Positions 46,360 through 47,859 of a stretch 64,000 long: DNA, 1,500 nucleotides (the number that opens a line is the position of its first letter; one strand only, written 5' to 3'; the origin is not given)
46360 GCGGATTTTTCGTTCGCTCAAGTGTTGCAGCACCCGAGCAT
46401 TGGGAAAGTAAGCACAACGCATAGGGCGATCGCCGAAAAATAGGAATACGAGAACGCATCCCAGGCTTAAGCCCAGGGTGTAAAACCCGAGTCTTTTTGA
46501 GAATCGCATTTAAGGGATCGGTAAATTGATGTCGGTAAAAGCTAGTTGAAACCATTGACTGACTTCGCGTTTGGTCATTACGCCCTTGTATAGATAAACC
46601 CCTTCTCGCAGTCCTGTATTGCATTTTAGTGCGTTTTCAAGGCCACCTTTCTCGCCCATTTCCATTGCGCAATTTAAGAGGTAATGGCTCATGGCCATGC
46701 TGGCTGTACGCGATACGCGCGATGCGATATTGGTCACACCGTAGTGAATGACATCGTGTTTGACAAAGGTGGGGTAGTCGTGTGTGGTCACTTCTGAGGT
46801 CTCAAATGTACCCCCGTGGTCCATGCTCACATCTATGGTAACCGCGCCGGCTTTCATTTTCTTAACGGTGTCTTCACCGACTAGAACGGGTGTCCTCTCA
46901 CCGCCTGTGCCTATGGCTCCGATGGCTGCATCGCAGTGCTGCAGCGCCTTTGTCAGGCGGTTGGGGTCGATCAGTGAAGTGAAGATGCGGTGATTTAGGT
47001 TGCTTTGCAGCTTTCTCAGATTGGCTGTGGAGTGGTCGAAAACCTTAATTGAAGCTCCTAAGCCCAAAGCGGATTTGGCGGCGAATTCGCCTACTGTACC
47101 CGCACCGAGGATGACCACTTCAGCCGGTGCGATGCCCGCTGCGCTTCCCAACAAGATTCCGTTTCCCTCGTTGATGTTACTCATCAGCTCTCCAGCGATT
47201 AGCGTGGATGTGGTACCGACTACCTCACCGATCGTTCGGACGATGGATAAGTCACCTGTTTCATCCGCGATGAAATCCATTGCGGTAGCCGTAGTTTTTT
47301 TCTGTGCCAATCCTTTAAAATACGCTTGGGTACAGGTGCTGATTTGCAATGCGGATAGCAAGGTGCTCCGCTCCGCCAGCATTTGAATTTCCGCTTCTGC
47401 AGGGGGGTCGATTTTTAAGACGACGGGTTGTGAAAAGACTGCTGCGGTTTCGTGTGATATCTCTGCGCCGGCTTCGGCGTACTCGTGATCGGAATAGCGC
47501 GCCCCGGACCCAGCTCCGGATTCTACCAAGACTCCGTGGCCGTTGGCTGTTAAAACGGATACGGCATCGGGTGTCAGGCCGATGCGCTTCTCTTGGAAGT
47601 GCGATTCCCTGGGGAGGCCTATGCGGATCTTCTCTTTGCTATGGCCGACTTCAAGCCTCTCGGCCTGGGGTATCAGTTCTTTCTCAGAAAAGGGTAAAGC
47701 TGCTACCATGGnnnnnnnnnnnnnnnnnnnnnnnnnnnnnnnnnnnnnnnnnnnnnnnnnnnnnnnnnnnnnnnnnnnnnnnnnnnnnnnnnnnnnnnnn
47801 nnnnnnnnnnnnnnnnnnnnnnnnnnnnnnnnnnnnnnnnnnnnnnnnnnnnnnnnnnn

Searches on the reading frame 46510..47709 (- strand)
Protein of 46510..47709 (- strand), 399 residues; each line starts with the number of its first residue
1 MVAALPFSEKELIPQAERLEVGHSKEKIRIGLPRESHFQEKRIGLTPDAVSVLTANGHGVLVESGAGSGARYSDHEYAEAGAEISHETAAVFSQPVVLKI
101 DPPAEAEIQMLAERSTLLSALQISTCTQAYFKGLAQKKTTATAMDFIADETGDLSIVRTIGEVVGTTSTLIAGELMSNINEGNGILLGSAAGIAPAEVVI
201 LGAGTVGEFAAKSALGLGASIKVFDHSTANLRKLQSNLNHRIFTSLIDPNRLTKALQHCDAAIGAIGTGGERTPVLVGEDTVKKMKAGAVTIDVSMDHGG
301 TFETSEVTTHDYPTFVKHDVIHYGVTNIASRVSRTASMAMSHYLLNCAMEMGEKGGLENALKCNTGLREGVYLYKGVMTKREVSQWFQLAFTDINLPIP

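Call 10: find_related_loci(query=window:46510-47709:-, collection=genome_contigs, flank=10000)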
Query window:46510-47709:- (399 aa) in genome_contigs; peptide patterns used: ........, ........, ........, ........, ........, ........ (x = any residue, [..] = any of these).
74 stretches matched a pattern; 14 encode a relative of the query (tblastn E <= 1e-3); 14 distinct loci.
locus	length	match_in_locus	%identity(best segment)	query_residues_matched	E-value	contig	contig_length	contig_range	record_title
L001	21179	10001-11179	85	6-398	0e+0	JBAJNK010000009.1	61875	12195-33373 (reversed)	MAG: Flavobacteriales bacterium isolate MAG2-Ocu2016 MAG-Ocu-2-k141-213833, whole genome shotgun sequence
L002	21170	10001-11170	54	6-396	2e-146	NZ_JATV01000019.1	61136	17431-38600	Flavobacterium succinicans LMG 10402 contig_19, whole genome shotgun sequence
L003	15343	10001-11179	47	5-396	1e-116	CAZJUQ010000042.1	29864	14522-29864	MAG TPA_asm: uncultured Lentimicrobiaceae bacterium isolate binchicken_co219_298 genome assembly, contig: k141_1569892,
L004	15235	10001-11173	51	6-396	5e-129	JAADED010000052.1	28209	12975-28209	MAG: Chlorobiota bacterium isolate L_MetaBat.17 contig-127_1251, whole genome shotgun sequence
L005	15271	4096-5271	43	7-398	8e-110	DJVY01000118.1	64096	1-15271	MAG TPA_asm: Bacteroidales bacterium UBA6244 UBA6244_contig_4092, whole genome shotgun sequence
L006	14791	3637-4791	41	12-396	3e-102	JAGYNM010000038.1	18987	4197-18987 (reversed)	MAG: Bacteroidales bacterium isolate M55B145 38, whole genome shotgun sequence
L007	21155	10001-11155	42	12-396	9e-102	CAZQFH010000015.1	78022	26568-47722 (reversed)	MAG TPA_asm: uncultured Lentimicrobiaceae bacterium isolate SRP118108_co5_538 genome assembly, contig: NODE_148_length_7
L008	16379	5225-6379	41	12-396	2e-99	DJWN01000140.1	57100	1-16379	MAG TPA_asm: Bacteroidales bacterium UBA6229 UBA6229_contig_547, whole genome shotgun sequence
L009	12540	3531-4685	40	12-396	5e-99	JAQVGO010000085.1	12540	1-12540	MAG: Bacteroidales bacterium isolate STE_184 NODE_12366_length_12540_cov_12.669943_Sandtown_E, whole genome shotgun sequ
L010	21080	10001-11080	35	28-388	5e-55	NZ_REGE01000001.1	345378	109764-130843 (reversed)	Corynebacterium macginleyi strain CCUG 32361 CCUG32361_1, whole genome shotgun sequence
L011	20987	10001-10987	25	30-337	2e-17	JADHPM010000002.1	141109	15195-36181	MAG: Methylophilaceae bacterium isolate BS307-5m-G33 BS307-5m-sub-C5, whole genome shotgun sequence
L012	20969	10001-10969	26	40-345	2e-17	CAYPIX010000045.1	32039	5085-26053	MAG TPA_asm: uncultured Kofleriaceae bacterium isolate binchicken_co258_157 genome assembly, contig: NODE_729_length_320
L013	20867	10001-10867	25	28-295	3e-16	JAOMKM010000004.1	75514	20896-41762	Methylophilaceae bacterium isolate AH-541-D17 AH-541-D17_NODE_5, whole genome shotgun sequence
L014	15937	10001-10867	25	28-295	5e-16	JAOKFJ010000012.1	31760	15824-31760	Methylophilaceae bacterium isolate AH-578-I23 AH-578-I23_NODE_13, whole genome shotgun sequence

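Call 35: find_related_loci(query=window:46510-47709:-, collection=metagenome_contigs, flank=6000)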
Query window:46510-47709:- (399 aa) in metagenome_contigs; peptide patterns used: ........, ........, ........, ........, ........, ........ (x = any residue, [..] = any of these).
112 stretches matched a pattern; 13 encode a relative of the query (tblastn E <= 1e-3); 13 distinct loci.
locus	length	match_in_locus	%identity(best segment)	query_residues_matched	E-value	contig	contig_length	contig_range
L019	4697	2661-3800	46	17-396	8e-119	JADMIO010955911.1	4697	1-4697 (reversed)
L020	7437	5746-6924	47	5-396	5e-117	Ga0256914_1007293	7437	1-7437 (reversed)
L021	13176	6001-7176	43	7-398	2e-110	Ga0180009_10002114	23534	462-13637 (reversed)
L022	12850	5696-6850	41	12-396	9e-100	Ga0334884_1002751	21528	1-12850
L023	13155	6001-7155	40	12-396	2e-98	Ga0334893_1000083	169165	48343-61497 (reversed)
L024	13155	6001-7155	40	12-396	2e-98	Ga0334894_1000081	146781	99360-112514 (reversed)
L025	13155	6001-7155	42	12-396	4e-102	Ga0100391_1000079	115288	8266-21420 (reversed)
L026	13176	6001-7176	43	7-398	4e-110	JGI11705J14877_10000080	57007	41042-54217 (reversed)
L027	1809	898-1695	41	12-277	6e-69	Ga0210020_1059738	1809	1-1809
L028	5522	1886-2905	25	27-345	4e-19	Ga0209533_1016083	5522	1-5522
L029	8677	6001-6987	25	30-337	1e-17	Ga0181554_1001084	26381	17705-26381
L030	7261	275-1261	25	30-337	2e-17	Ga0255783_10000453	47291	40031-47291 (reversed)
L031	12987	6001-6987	25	30-337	2e-17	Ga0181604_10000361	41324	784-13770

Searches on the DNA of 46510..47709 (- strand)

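Call 75: search_rna_families(source=L001, start=11500, end=12450, threshold=evalue, max_evalue=10)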
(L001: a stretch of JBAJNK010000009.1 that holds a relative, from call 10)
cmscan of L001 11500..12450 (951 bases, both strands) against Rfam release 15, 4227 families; matches with E-value up to 10: 12.
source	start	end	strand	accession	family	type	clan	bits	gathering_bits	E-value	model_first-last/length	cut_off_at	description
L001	12378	12441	-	RF02538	TarB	Gene; sRNA;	-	27.2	80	0.0092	1-79/79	no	Vibrio ToxT activated RNA TarB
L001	12383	12450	-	RF02766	Ysr49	Gene; sRNA;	-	19.8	95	0.33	51-124/124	5'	Yersinia sRNA 49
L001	12377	12413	+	RF01342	CRISPR-DR32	Gene; CRISPR;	-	19.2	48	2.1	1-37/37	no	CRISPR RNA direct repeat element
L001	12380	12444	-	RF02837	anti-hemB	Gene; sRNA;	-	18.6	49.5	0.12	1-81/81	no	Burkholderia RNA 7 (anti-hemB)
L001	12380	12450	-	RF02651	SorY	Gene; sRNA;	-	17.5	111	0.79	4-83/83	5'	Singlet oxygen resistance RNA Y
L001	12386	12409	-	RF00195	RsmY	Gene; sRNA;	CL00106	17.1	57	0.12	98-121/121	no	RsmY RNA family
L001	12377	12419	-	RF02076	STnc100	Gene; sRNA;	-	16.7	47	0.44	164-206/206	no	Gammaproteobacterial sRNA STnc100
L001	12380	12450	-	RF01859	Phe_leader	Cis-reg; leader;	-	16.5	55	8.4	36-125/125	5'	Phenylalanine leader peptide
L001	12283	12338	+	RF02842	RefA1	Gene; sRNA;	-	15.2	94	1.5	1-222/222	no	Enterococcus sRNA A1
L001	12384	12450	-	RF01400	istR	Gene; antitoxin;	-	14.9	45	3.3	62-130/130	5'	istR Hfq binding RNA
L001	12387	12411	-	RF01393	isrJ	Gene; sRNA;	-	14.6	37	8.8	48-74/75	no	isrJ Hfq binding RNA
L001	12056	12255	-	RF02156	NPPA-AS1_1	Gene; lncRNA;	-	14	45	6.2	1-176/176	no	NPPA antisense RNA 1 conserved region 1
